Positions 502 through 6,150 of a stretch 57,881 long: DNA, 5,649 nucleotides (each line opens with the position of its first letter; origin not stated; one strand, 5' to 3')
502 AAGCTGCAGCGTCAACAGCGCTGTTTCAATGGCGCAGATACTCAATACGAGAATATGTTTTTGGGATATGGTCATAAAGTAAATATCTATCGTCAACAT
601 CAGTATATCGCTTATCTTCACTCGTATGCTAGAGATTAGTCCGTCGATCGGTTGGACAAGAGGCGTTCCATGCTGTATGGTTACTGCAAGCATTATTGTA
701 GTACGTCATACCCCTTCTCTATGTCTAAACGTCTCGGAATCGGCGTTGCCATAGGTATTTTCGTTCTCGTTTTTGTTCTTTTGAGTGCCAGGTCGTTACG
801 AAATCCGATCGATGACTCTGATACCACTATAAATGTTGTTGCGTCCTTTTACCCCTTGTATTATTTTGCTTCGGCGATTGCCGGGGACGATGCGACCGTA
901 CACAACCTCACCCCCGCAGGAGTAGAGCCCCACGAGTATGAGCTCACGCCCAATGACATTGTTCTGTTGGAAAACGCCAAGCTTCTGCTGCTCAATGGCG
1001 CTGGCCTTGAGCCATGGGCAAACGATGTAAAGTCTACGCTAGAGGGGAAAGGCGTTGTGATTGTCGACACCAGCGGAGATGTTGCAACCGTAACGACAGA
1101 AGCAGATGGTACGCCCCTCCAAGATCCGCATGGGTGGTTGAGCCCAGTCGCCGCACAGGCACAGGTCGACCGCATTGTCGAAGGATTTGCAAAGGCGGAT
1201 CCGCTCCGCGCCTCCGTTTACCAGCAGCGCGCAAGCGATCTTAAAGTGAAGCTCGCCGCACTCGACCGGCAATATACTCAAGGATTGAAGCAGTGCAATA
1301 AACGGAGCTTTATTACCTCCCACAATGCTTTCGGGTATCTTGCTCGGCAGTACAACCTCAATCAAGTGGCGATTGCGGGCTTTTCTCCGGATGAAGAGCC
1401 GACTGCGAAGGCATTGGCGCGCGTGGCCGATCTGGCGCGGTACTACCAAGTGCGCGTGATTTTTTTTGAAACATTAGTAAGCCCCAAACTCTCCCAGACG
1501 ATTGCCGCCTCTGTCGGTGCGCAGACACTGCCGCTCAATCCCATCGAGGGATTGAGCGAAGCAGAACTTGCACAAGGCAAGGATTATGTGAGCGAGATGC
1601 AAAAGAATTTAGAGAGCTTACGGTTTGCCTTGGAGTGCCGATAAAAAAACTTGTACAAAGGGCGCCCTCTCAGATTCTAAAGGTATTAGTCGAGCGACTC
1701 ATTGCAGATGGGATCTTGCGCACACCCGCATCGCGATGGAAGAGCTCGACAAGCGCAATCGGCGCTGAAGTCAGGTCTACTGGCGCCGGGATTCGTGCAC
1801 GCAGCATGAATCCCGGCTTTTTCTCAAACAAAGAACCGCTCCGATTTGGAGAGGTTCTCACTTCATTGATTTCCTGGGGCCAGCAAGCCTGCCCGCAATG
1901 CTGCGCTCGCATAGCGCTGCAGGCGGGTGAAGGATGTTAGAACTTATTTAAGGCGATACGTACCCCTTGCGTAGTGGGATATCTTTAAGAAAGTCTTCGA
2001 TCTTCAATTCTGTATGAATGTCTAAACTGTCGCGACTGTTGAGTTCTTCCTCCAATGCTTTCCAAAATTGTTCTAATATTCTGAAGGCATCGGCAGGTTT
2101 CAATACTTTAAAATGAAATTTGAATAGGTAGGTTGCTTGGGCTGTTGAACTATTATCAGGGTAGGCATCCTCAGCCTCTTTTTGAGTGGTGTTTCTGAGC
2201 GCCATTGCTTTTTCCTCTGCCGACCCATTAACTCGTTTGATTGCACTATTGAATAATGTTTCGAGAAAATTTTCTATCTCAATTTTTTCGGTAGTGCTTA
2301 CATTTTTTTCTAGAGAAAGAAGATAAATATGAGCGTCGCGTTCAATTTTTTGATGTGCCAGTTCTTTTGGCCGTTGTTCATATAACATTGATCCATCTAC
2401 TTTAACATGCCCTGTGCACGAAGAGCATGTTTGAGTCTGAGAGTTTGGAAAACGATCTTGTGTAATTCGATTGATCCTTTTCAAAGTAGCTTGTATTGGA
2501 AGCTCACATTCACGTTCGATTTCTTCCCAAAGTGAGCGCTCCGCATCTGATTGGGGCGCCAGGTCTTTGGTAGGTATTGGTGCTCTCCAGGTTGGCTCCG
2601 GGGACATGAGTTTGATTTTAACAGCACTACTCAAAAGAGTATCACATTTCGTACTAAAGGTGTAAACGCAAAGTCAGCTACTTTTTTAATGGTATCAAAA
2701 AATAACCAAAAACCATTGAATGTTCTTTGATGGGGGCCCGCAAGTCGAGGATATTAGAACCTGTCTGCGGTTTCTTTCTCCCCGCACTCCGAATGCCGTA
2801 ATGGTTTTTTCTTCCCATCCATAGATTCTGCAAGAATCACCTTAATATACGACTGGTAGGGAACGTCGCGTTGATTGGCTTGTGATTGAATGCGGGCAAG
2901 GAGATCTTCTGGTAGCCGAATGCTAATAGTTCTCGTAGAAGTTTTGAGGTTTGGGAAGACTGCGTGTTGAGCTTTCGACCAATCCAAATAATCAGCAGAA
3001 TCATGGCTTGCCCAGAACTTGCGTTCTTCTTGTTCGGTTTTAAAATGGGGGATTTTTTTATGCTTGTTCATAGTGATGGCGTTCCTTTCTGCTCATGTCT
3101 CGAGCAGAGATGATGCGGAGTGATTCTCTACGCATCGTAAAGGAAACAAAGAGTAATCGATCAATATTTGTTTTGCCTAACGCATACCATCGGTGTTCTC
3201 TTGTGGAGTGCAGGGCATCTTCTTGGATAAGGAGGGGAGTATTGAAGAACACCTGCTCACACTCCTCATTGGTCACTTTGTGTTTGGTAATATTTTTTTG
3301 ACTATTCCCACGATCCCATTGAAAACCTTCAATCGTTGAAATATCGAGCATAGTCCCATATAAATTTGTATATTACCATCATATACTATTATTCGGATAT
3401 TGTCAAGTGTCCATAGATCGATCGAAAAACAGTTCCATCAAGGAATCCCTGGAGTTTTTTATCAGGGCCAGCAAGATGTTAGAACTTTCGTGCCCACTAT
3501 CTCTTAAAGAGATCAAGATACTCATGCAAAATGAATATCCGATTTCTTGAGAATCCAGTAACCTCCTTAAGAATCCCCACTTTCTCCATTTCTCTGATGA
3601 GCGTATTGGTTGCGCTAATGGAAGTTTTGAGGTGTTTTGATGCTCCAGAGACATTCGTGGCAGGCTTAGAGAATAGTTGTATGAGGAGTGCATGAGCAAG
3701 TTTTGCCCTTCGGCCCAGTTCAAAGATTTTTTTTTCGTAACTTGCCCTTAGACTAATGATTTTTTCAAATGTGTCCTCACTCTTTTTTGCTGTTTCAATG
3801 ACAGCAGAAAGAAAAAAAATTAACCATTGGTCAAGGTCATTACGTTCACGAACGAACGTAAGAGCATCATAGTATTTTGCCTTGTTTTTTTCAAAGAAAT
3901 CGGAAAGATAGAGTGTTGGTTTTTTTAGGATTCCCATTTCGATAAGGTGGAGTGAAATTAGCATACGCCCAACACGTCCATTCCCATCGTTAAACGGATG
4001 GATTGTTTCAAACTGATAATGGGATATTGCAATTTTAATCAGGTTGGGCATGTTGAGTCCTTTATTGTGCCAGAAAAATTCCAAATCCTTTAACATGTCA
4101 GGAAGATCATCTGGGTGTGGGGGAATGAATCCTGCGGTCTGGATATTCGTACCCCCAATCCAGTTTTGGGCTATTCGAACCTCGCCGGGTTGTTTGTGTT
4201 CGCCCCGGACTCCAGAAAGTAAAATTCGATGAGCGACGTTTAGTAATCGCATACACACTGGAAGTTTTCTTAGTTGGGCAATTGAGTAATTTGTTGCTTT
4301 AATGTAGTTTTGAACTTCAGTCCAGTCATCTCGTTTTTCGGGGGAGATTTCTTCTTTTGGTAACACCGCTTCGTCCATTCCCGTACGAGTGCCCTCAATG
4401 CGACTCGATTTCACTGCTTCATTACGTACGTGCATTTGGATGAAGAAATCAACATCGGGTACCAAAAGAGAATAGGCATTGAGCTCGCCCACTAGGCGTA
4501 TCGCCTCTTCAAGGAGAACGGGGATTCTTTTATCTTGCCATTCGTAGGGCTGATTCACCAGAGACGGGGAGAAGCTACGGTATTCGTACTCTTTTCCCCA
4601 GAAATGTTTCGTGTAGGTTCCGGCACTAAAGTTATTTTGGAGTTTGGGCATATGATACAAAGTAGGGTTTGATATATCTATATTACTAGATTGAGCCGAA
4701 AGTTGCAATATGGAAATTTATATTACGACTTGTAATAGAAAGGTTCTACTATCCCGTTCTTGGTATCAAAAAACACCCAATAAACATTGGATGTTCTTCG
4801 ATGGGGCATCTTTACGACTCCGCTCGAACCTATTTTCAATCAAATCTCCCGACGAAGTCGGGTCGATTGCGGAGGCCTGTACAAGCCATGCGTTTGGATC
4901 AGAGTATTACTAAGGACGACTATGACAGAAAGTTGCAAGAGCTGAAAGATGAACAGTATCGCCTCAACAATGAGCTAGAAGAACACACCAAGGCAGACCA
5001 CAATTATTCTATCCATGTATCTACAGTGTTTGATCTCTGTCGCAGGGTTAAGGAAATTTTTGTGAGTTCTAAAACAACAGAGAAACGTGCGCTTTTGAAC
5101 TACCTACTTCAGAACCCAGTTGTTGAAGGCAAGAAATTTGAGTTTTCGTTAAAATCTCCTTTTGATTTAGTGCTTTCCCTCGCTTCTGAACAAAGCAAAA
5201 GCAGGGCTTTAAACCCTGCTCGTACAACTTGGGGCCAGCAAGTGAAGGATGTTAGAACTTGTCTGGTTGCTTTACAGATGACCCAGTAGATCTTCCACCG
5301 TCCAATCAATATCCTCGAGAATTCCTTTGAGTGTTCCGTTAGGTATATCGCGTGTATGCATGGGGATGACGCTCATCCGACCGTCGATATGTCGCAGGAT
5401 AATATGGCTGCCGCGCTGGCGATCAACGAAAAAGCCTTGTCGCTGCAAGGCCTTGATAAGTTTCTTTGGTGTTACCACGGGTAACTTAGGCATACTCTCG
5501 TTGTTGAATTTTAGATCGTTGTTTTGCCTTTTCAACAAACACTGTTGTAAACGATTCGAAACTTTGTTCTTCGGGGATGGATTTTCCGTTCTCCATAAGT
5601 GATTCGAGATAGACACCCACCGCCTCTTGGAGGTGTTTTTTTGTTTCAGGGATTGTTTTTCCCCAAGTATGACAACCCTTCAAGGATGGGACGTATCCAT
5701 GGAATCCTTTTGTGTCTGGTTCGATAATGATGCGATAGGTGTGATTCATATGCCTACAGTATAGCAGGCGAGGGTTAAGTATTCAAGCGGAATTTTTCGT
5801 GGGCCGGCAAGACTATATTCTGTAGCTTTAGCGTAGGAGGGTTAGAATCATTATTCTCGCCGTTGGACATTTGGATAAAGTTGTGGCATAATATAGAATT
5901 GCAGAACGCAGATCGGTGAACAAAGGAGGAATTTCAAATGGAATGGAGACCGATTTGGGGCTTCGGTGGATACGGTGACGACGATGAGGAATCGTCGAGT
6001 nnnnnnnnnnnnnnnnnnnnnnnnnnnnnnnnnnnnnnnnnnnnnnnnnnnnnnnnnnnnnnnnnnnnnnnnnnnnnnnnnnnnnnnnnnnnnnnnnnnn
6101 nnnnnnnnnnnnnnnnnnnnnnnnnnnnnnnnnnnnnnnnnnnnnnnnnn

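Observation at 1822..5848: Six same-orientation junction repeats partition a low-GC array of TA/Fic modules (integron-like or serial-integration platform with non-canonical sites)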

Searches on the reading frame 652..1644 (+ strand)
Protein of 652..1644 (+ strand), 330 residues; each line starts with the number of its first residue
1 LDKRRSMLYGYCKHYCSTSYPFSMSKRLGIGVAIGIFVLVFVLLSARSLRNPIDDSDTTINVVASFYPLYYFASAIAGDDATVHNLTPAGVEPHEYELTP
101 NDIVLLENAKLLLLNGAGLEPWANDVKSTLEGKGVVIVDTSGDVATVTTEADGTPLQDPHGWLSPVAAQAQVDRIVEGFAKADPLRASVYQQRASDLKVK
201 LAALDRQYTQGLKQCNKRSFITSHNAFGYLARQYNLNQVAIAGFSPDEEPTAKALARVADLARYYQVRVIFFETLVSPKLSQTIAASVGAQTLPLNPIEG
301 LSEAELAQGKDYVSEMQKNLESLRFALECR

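Call 67: search_protein_families(library=pfam, proteins=[window:652-1644:+], max_evalue=0.001)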
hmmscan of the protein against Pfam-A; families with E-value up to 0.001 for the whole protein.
window:652-1644:+ (330 aa): 1 family
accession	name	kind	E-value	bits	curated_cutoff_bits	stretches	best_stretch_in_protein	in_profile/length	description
PF01297.22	ZnuA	-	3.7e-78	263.1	29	1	62-324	1-261/263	Zinc-uptake complex component A periplasmic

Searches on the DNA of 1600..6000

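Call 13: search_rna_families(source=window, start=1600, end=6000, threshold=evalue, max_evalue=5)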
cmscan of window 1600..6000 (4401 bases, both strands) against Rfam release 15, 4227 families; matches with E-value up to 5: 5.
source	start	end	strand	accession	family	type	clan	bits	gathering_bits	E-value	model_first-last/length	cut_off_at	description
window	2394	2441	+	RF00668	mir-302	Gene; miRNA;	CL00096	22.2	55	0.76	1-68/68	no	mir-302 microRNA precursor family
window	5193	5262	-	RF02343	ar9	Gene; sRNA;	-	21.5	45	2.8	1-149/149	no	Alphaproteobacterial sRNA ar9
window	3785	3868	-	RF02716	sno_ncR3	Gene; snRNA; snoRNA; CD-box;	-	19.8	88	0.92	1-75/75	no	Small nucleolar RNA ncR3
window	3193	3299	+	RF00619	U6atac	Gene; snRNA; splicing;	CL00009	18.7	33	0.17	1-126/126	no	U6atac minor spliceosomal RNA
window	3756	3807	+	RF02147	MEG8_3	Gene; lncRNA;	-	15.6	40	1.5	1-66/66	no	Maternally expressed 8 exon 3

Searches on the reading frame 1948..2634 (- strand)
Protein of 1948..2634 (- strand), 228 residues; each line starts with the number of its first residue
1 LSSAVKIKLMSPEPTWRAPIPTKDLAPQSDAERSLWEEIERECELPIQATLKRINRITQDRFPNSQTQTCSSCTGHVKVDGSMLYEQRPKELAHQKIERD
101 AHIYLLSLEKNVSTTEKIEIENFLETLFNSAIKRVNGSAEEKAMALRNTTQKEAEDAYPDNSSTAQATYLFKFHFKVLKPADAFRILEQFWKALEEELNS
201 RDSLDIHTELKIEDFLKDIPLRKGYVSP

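Call 9: search_protein_families(library=pfam, proteins=[window:1948-2634:-], max_evalue=0.01)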
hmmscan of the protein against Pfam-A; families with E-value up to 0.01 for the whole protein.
window:1948-2634:- (228 aa): 0 families

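Call 10: search_protein_families(library=ncbifam, proteins=[window:1948-2634:-], max_evalue=0.01)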
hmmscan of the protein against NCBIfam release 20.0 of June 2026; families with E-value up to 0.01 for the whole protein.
window:1948-2634:- (228 aa): 0 families

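Call 66: search_protein_families(library=padloc, proteins=[window:1948-2634:-], max_evalue=0.01)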
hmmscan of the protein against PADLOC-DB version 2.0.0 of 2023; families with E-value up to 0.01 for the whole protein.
window:1948-2634:- (228 aa): 0 families

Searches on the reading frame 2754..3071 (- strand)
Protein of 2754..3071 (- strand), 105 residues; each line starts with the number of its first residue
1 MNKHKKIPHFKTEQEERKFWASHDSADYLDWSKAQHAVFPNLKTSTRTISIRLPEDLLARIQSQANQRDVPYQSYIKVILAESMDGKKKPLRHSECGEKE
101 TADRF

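Call 9: search_protein_families(library=pfam, proteins=[window:2754-3071:-], max_evalue=0.01)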
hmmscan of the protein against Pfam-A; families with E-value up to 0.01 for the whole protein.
window:2754-3071:- (105 aa): 1 family
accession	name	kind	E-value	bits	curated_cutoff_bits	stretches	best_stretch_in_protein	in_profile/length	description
PF12441.14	CopG_antitoxin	-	1.2e-32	112.9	28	1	5-82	1-78/79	CopG antitoxin of type II toxin-antitoxin system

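Call 10: search_protein_families(library=ncbifam, proteins=[window:2754-3071:-], max_evalue=0.01)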
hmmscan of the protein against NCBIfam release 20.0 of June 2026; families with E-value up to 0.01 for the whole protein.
window:2754-3071:- (105 aa): 1 family
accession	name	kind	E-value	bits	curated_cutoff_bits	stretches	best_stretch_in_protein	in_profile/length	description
NF047399.1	BrnA_antitoxin_add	equivalog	2.4e-13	50.1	60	1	11-83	2-69/70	type II toxin-antitoxin system BrnA family antitoxin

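Call 17: find_encoding_contigs(protein=window:2754-3071:-, flank=10000, max_places=10)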
Protein window:2754-3071:- (105 aa): no gene with exactly this product is on record in the collection.

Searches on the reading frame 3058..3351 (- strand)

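Call 9: search_protein_families(library=pfam, proteins=[window:3058-3351:-], max_evalue=0.01)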
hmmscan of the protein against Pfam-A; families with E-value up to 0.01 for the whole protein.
window:3058-3351:- (97 aa): 1 family
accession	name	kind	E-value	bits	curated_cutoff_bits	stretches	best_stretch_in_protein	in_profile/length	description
PF04365.19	BrnT_toxin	-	1.6e-25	89.6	34.5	1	12-90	1-77/77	Ribonuclease toxin, BrnT, of type II toxin-antitoxin system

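Call 10: search_protein_families(library=ncbifam, proteins=[window:3058-3351:-], max_evalue=0.01)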
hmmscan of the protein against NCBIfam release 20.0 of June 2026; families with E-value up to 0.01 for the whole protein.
window:3058-3351:- (97 aa): 0 families
